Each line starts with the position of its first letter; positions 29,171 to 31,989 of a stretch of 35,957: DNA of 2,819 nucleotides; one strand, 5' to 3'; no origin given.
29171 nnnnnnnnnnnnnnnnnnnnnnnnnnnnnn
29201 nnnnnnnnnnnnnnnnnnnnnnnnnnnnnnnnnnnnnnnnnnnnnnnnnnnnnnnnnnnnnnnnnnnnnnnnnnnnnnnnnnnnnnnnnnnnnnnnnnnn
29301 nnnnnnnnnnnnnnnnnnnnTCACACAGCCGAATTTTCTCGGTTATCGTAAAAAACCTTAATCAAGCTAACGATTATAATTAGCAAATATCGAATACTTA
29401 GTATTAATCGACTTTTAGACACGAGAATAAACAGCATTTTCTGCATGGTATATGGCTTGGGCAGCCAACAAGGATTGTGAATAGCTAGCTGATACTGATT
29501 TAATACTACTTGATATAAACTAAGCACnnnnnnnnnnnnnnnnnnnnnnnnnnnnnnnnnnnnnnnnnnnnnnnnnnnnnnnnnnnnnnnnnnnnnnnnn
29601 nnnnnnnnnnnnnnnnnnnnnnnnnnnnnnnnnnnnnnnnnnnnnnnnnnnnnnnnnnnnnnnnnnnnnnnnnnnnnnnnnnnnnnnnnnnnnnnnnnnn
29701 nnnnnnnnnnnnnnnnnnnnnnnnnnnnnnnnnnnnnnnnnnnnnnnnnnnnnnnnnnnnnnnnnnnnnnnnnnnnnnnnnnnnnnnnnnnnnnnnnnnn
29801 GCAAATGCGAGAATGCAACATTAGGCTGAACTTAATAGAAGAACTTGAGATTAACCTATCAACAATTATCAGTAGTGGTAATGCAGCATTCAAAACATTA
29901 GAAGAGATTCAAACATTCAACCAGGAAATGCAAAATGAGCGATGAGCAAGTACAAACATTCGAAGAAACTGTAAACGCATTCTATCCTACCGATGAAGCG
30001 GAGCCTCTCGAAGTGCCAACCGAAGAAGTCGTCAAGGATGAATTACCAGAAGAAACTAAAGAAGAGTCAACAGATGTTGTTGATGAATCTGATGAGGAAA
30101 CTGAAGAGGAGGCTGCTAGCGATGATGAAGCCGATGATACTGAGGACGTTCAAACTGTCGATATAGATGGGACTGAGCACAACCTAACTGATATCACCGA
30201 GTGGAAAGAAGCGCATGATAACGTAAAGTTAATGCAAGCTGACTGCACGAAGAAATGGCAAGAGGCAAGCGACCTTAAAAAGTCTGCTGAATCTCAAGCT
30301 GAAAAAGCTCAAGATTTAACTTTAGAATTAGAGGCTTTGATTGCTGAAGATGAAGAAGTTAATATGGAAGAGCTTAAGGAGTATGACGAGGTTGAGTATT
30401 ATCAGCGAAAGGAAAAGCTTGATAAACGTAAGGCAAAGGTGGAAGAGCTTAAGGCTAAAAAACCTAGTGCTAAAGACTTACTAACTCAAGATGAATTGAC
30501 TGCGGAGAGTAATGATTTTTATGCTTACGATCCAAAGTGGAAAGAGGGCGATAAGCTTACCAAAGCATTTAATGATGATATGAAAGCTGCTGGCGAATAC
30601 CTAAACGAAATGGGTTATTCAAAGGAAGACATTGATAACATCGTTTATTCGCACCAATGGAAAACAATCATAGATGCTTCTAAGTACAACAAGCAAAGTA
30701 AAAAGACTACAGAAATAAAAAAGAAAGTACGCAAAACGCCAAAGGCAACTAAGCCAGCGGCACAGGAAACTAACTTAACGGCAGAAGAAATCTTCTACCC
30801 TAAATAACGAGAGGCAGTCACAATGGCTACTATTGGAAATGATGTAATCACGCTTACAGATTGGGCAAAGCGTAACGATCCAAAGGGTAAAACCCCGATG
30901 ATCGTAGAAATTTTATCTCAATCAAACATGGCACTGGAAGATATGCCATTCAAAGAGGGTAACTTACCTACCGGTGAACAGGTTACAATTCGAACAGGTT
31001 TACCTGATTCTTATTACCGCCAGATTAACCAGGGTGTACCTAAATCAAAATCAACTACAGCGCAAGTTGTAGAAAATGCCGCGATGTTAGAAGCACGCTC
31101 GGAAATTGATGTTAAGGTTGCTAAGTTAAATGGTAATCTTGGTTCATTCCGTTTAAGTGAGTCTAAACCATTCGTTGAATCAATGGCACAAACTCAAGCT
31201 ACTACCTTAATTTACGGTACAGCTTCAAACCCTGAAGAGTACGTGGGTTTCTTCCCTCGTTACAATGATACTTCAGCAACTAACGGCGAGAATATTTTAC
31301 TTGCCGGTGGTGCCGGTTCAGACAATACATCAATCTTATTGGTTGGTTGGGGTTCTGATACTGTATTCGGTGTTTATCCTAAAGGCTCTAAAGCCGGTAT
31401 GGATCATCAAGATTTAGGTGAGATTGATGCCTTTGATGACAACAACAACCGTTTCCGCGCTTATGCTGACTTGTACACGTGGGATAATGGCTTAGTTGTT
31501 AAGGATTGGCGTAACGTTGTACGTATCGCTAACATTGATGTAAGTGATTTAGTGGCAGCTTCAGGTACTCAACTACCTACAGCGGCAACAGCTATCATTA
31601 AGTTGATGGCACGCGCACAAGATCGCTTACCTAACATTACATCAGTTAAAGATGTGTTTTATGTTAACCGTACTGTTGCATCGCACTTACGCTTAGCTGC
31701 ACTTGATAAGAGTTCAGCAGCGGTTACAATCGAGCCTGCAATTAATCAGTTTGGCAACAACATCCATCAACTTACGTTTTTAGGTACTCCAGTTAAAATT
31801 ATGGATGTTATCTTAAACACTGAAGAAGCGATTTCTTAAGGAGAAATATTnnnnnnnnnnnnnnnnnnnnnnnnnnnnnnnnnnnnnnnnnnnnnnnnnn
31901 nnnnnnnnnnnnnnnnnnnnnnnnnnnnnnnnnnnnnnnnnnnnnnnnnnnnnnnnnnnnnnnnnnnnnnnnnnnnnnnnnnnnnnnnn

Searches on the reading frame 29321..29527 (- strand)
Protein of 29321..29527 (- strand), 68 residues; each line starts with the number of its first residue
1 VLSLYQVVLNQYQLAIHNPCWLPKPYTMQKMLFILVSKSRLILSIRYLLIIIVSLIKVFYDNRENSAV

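Call 95: search_protein_families(library=phrogs, proteins=[window:29321-29527:-], max_evalue=0.01)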
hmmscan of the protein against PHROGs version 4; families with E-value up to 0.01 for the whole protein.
window:29321-29527:- (68 aa): 0 families

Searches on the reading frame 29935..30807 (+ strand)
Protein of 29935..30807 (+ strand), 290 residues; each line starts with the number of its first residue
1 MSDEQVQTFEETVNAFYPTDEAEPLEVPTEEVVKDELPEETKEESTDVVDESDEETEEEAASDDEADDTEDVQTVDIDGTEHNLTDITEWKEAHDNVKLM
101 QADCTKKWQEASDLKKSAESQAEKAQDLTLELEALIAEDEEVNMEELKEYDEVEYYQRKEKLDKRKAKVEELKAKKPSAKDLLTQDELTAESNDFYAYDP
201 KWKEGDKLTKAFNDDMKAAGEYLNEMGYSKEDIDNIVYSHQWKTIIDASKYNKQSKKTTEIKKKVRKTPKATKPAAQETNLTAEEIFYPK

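Call 9: search_protein_families(library=phrogs, proteins=[window:29935-30807:+], max_evalue=0.01)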
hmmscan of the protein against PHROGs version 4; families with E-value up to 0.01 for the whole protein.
window:29935-30807:+ (290 aa): 1 family
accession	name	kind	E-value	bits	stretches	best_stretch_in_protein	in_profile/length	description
phrog_3927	-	head and packaging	1e-13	52.5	1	3-280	17-310/342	head scaffolding protein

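Call 10: search_protein_families(library=pfam, proteins=[window:29935-30807:+], max_evalue=0.01)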
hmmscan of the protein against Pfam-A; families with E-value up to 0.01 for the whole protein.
window:29935-30807:+ (290 aa): 0 families

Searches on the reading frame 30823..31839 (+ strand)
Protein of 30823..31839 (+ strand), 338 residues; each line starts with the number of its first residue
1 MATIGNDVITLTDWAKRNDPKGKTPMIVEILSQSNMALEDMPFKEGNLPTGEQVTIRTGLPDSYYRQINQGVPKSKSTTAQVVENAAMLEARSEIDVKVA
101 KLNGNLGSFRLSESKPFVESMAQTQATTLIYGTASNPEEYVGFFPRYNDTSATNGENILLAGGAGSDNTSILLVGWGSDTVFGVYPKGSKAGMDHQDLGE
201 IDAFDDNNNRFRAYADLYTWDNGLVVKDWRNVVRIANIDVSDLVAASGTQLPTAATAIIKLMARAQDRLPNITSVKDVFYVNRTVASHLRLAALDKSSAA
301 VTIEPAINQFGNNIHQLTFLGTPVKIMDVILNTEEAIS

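Call 9: search_protein_families(library=phrogs, proteins=[window:30823-31839:+], max_evalue=0.01)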
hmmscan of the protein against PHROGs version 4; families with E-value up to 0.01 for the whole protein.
window:30823-31839:+ (338 aa): 1 family
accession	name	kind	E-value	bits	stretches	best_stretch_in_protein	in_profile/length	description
phrog_212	-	head and packaging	5.5e-76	256.8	1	7-244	4-299/301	major head protein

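Call 10: search_protein_families(library=pfam, proteins=[window:30823-31839:+], max_evalue=0.01)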
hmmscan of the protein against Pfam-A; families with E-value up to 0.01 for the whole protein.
window:30823-31839:+ (338 aa): 1 family
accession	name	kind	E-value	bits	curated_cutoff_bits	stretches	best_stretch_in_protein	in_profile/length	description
PF20911.3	GP7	-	5.7e-118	393.8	27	1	19-337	1-312/313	Major capsid protein GP7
